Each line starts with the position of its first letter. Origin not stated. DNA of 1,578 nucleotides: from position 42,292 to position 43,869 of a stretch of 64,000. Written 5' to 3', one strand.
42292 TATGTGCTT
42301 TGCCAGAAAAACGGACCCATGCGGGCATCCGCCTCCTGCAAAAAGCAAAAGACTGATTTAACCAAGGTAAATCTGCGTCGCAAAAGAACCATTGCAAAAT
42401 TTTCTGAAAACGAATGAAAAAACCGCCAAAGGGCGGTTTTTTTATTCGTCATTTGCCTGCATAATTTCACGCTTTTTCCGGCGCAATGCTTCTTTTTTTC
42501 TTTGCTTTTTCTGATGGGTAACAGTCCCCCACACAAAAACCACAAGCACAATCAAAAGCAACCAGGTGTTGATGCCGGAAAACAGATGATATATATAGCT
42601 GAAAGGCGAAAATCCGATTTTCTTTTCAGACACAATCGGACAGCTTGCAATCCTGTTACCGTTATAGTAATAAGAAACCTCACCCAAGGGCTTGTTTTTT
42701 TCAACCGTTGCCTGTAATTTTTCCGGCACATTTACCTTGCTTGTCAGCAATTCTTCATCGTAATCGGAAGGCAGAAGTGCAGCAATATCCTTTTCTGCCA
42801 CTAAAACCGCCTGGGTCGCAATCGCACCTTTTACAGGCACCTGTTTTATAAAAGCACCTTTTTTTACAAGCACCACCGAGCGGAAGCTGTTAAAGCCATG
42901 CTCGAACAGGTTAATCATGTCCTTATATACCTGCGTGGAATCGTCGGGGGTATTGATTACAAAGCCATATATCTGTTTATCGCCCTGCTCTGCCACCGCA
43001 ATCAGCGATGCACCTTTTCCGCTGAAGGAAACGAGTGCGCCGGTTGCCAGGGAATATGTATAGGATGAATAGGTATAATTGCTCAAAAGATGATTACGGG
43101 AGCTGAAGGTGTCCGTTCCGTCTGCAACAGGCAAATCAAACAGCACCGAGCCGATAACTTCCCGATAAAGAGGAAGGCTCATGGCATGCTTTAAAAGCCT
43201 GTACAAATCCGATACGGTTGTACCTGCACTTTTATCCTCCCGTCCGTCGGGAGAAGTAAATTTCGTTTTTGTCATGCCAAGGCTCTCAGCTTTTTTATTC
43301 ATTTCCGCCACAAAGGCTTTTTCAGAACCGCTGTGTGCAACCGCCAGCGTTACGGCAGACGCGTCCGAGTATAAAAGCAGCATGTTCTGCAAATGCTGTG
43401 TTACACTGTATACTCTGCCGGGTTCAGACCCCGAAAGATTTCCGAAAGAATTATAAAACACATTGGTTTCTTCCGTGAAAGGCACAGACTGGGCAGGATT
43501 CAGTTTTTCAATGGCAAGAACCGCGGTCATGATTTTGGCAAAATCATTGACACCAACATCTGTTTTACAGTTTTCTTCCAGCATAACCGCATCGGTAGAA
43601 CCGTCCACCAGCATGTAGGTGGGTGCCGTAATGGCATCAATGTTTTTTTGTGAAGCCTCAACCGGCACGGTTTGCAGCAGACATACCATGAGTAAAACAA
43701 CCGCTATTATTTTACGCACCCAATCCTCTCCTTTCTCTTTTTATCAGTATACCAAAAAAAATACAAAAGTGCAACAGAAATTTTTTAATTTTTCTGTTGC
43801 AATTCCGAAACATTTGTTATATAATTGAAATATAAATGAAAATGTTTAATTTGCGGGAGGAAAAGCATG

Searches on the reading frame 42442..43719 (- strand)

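Call 73: search_protein_families(library=pfam, proteins=[window:42442-43719:-], max_evalue=0.00001)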
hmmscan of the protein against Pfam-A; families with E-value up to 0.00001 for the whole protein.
window:42442-43719:- (425 aa): 2 families
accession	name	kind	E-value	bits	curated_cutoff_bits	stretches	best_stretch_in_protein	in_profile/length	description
PF00768.25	Peptidase_S11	-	1.1e-22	81.1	27.6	1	26-257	6-237/239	D-alanyl-D-alanine carboxypeptidase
PF07943.18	PBP5_C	-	1.4e-10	41.6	21.2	1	279-368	1-89/91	Penicillin-binding protein 5, C-terminal domain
